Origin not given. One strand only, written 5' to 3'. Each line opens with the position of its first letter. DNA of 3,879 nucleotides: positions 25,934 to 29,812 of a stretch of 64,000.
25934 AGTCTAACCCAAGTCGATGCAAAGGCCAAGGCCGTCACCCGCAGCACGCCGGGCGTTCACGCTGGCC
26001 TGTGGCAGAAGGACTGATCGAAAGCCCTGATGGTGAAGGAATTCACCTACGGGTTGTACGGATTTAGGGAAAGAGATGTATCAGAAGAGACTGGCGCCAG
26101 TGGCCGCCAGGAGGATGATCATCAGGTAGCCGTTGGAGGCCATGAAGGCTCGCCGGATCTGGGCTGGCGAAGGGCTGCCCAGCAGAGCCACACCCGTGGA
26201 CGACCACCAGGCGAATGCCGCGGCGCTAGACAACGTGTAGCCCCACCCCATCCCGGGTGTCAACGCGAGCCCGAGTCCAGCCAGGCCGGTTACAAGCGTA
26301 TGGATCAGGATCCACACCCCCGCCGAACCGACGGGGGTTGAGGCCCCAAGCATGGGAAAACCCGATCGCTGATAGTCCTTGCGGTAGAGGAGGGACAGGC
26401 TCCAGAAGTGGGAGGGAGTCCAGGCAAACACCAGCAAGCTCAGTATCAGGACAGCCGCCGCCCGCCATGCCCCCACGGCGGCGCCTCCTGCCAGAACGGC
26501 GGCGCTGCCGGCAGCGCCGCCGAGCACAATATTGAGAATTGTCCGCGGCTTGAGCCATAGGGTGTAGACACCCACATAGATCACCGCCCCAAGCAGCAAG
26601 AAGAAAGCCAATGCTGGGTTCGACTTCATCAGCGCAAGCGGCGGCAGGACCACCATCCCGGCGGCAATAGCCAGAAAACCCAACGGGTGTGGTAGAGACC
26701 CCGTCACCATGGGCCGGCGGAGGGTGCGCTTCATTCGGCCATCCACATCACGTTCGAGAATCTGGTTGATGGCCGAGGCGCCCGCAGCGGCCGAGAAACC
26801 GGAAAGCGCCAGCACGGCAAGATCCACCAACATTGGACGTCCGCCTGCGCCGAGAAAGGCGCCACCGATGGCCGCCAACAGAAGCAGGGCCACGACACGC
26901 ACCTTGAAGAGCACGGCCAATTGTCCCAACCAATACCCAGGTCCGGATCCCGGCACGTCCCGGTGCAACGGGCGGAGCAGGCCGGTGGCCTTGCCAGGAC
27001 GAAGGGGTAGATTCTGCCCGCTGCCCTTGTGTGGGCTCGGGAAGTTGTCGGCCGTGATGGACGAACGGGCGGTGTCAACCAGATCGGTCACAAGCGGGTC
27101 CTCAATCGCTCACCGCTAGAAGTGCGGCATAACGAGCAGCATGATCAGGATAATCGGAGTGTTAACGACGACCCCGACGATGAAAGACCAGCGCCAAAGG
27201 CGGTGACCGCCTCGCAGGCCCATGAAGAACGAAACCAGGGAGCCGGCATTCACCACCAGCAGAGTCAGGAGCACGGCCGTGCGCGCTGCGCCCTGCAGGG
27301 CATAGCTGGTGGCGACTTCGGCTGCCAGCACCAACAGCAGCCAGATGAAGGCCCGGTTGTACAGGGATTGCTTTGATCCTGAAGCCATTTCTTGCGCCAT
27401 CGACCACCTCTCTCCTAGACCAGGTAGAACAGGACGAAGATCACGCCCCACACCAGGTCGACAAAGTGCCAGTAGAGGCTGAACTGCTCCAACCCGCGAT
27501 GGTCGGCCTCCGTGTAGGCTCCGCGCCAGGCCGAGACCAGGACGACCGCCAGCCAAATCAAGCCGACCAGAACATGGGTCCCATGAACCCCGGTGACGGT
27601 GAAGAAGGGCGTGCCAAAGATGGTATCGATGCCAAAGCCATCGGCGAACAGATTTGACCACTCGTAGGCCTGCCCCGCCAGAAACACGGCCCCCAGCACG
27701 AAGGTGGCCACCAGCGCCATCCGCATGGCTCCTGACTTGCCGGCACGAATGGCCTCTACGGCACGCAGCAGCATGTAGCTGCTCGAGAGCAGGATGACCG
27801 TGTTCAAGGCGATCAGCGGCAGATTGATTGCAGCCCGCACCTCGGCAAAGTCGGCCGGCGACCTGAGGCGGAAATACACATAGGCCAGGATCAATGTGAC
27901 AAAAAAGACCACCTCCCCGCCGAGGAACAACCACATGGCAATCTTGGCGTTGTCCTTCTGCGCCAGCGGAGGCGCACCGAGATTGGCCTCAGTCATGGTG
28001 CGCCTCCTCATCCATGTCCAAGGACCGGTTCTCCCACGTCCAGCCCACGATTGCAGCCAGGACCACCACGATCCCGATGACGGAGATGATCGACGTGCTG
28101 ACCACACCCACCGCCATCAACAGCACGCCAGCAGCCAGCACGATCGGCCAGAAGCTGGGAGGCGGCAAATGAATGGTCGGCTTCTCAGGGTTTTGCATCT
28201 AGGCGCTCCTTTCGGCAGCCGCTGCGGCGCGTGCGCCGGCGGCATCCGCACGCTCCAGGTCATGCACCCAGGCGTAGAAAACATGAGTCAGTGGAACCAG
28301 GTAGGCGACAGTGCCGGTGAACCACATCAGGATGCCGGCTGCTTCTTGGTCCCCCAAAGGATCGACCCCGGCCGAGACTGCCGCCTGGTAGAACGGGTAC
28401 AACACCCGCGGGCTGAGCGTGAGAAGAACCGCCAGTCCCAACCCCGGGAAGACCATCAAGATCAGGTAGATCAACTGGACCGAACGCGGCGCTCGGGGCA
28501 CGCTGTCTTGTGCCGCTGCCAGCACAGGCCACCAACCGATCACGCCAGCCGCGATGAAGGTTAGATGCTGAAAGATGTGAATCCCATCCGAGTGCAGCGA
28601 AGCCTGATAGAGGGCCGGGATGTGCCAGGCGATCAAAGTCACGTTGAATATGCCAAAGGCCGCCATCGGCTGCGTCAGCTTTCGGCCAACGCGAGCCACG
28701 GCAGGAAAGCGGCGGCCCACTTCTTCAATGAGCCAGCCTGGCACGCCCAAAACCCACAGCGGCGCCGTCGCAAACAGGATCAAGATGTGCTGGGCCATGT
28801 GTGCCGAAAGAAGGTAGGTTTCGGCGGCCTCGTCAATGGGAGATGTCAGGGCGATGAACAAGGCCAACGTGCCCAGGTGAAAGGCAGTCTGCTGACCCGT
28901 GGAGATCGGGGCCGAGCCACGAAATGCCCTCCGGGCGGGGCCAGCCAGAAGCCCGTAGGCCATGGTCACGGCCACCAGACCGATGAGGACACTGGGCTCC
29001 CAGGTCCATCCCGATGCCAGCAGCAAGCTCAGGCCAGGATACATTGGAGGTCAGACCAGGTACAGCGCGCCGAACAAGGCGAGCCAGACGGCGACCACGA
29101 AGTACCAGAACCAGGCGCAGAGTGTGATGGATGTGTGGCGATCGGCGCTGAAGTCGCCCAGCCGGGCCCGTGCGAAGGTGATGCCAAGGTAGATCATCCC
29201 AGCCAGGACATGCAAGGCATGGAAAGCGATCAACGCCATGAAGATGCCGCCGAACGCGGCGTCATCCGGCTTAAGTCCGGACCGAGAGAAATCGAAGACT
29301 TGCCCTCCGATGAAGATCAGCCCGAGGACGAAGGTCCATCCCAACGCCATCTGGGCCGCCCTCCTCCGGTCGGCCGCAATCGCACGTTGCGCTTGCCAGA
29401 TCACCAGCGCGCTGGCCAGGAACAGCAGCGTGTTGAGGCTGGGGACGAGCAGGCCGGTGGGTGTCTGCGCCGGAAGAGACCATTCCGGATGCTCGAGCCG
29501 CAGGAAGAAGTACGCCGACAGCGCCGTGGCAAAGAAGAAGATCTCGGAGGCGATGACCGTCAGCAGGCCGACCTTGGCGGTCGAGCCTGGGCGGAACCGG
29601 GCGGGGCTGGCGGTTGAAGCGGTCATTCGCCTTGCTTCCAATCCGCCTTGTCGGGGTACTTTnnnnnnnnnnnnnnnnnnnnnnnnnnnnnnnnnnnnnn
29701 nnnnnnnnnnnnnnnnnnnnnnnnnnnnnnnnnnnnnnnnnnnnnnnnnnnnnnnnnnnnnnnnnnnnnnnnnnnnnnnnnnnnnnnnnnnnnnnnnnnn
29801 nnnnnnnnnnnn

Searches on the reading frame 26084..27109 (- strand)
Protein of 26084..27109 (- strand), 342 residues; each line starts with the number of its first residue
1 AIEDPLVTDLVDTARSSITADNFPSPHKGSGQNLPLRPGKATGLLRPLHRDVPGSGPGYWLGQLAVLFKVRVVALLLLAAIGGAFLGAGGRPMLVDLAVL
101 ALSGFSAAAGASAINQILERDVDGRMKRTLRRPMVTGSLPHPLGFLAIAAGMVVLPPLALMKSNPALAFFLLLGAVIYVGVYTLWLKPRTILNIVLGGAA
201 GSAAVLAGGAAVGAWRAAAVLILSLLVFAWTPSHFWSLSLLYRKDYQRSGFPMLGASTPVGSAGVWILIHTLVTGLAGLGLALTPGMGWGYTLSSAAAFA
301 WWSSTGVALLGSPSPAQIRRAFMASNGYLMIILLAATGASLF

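Call 9: search_protein_families(library=pfam, proteins=[window:26084-27109:-])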
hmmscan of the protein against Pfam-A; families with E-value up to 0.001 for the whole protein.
window:26084-27109:- (342 aa): 1 family
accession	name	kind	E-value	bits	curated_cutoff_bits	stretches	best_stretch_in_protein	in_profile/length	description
PF01040.23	UbiA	-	2e-37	129.3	34.2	1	77-323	2-245/250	UbiA prenyltransferase family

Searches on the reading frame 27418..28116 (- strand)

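Call 9: search_protein_families(library=pfam, proteins=[window:27418-28116:-])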
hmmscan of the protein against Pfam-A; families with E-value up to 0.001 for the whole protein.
window:27418-28116:- (233 aa): 2 families
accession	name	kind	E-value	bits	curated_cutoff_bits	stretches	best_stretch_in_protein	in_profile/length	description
PF00510.24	COX3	-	4.6e-28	99.2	23.8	1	34-232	53-255/258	Cytochrome c oxidase subunit III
PF04238.17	DUF420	-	0.00032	21.4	30.5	1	102-227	2-126/130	Protein of unknown function (DUF420)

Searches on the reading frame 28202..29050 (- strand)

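Call 9: search_protein_families(library=pfam, proteins=[window:28202-29050:-])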
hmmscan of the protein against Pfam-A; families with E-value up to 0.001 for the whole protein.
window:28202-29050:- (283 aa): 2 families
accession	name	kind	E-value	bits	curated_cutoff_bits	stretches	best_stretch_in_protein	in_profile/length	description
PF09678.15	Caa3_CtaG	-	3.1e-47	161.4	27.7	1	31-262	2-235/237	Cytochrome c oxidase caa3 assembly factor (Caa3_CtaG)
PF07185.16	DUF1404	-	0.00045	20.4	29.4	0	62-171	4-91/169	Protein of unknown function (DUF1404)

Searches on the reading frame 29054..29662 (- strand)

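Call 9: search_protein_families(library=pfam, proteins=[window:29054-29662:-])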
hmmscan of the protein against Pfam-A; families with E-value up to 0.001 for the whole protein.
window:29054-29662:- (203 aa): 2 families
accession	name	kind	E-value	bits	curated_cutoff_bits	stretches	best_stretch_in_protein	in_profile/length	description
PF00510.24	COX3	-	1.4e-24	87.8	23.8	1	30-201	77-254/258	Cytochrome c oxidase subunit III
PF04238.17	DUF420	-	0.00066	20.4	30.5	0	74-192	2-124/130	Protein of unknown function (DUF420)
